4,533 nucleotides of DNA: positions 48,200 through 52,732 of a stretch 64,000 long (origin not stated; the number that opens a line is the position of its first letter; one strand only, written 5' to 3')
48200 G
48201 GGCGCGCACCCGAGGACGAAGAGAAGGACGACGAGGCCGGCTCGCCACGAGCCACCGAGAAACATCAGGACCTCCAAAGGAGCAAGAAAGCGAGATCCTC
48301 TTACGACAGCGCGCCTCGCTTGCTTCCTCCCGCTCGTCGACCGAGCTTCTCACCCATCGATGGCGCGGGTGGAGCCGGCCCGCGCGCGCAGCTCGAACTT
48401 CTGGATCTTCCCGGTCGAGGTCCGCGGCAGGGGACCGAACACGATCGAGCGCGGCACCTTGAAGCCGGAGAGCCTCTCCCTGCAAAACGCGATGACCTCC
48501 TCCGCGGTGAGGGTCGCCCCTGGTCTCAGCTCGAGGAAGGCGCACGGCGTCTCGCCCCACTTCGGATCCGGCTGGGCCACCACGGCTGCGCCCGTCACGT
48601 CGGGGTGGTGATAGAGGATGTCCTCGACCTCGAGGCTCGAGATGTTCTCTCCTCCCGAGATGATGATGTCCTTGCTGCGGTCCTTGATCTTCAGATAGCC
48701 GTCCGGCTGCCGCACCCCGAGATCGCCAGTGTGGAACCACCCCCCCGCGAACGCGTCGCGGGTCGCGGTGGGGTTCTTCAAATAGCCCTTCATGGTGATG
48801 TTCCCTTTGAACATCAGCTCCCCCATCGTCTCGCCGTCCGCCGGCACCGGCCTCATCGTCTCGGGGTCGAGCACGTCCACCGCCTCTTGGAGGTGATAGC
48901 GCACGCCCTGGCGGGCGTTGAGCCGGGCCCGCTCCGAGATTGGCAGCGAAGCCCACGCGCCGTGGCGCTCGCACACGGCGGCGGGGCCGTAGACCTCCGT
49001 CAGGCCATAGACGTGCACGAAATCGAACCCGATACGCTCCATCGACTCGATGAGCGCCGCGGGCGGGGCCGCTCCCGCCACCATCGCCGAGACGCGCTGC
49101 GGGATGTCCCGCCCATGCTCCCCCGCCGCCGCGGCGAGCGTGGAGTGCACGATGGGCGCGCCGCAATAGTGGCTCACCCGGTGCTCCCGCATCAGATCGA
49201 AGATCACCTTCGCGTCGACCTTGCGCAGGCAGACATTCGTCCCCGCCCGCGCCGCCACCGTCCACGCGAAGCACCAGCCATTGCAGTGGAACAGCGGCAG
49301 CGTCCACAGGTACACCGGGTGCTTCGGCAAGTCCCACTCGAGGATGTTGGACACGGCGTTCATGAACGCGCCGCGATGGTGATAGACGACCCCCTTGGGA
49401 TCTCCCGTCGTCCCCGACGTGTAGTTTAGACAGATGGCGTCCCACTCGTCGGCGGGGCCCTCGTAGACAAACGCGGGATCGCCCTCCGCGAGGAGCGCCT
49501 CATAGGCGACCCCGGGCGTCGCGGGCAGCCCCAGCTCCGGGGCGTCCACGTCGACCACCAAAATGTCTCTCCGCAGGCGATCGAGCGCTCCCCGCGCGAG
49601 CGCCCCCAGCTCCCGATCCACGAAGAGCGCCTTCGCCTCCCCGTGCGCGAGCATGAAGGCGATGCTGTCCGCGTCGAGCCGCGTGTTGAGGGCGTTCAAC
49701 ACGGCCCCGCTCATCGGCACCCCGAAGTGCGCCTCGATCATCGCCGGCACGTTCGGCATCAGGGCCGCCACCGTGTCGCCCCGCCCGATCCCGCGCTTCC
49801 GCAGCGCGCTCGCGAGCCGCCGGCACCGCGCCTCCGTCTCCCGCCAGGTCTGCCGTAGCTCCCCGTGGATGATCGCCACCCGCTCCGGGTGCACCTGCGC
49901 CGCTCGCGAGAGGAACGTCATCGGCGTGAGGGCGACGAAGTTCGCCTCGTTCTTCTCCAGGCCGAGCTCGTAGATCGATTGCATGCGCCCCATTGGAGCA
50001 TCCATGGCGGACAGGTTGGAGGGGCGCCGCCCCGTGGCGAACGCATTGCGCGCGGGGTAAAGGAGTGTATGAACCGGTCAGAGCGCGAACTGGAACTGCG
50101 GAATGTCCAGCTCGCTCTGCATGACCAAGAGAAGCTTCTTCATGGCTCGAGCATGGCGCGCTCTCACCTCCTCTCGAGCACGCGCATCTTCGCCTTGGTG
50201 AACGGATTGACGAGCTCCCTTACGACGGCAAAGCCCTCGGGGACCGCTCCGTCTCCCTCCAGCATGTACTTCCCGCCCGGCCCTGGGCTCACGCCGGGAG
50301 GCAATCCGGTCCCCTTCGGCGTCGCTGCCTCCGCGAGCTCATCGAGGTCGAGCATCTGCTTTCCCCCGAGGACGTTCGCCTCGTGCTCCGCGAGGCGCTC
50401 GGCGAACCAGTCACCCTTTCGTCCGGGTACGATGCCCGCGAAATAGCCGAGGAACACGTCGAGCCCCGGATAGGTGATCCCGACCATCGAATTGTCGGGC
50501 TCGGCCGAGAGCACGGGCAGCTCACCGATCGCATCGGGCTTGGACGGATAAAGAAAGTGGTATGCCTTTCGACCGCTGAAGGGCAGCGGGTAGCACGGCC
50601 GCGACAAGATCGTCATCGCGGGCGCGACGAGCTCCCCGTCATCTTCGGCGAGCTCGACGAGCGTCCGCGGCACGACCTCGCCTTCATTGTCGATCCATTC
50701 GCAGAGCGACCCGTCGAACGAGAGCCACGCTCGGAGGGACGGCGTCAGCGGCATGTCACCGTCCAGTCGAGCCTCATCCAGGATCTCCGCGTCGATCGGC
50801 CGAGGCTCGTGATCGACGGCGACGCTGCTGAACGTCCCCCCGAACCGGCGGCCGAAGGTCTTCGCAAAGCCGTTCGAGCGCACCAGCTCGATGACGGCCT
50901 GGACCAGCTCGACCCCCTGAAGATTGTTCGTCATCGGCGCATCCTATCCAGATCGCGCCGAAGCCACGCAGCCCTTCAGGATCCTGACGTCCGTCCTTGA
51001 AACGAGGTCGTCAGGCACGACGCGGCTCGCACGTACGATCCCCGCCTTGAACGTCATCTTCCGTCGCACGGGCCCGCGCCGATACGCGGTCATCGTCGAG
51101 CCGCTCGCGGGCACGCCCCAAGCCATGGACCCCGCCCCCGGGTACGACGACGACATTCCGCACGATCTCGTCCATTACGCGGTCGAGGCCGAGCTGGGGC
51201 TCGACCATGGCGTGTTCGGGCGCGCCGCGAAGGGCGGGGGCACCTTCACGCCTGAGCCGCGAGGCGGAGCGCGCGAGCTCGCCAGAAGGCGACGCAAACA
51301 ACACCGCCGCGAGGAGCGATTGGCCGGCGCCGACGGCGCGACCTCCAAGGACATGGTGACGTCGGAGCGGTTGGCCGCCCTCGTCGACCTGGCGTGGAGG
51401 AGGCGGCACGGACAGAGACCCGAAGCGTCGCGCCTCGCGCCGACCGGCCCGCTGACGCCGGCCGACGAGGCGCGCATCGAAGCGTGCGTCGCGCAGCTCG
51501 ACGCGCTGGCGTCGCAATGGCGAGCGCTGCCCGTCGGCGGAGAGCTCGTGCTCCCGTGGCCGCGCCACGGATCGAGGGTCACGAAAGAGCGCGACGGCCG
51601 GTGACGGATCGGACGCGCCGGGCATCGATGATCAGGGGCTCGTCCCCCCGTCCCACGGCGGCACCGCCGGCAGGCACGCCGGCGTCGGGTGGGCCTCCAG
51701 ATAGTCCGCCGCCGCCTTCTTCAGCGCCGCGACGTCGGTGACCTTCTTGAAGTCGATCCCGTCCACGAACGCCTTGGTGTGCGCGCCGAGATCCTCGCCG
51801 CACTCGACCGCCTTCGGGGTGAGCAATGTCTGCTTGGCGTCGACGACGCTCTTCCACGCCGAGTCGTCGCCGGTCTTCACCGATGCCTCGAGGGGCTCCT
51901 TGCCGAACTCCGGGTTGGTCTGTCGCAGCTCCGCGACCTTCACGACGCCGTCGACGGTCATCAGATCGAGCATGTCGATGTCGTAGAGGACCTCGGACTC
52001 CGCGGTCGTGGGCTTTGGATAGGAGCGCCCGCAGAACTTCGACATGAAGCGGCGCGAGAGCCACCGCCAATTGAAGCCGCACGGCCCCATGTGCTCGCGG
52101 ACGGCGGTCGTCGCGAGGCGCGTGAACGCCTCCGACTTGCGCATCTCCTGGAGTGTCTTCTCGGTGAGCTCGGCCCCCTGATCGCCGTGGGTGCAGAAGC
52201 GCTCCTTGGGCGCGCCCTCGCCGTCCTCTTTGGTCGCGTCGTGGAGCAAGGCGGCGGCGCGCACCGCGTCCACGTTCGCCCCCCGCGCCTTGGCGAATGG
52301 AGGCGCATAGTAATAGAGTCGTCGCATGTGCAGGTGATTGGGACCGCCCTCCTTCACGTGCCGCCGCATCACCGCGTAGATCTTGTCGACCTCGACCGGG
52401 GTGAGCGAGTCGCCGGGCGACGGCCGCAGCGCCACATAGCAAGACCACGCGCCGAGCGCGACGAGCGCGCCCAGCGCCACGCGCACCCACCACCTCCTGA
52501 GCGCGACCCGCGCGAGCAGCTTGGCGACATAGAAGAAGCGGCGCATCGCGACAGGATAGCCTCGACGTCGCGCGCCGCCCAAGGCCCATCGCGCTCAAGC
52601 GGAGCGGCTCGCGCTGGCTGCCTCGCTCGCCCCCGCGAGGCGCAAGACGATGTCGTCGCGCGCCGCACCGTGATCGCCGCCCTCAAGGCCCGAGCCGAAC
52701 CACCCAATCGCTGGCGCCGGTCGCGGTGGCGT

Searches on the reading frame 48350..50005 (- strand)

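Call 82: search_protein_families(library=pfam, proteins=[window:48350-50005:-], max_evalue=0.001)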
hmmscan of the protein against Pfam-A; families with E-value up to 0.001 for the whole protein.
window:48350-50005:- (551 aa): 2 families
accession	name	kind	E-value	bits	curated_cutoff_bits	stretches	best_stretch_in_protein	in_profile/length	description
PF00501.34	AMP-binding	-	1.7e-78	264.6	29.9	1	33-409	2-384/384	AMP-binding enzyme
PF13193.12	AMP-binding_C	-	6.4e-19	69.1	24.5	1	459-533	1-76/76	AMP-binding enzyme C-terminal domain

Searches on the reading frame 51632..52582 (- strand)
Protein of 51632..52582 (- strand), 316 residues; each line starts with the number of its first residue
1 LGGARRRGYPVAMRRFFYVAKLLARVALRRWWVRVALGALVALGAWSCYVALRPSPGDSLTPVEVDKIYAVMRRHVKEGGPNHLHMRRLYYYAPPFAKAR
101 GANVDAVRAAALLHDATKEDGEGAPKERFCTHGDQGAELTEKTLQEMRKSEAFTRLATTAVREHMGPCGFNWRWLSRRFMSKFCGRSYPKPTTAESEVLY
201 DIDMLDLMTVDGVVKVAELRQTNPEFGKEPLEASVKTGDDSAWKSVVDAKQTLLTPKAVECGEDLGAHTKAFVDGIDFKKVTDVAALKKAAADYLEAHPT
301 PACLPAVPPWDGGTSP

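Call 28: search_protein_families(library=pfam, proteins=[window:51632-52582:-], max_evalue=0.001)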
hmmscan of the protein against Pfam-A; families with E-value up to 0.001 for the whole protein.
window:51632-52582:- (316 aa): 1 family
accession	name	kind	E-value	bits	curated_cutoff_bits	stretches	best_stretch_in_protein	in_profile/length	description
PF01966.28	HD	-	8.2e-08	33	22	1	85-207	4-115/116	HD domain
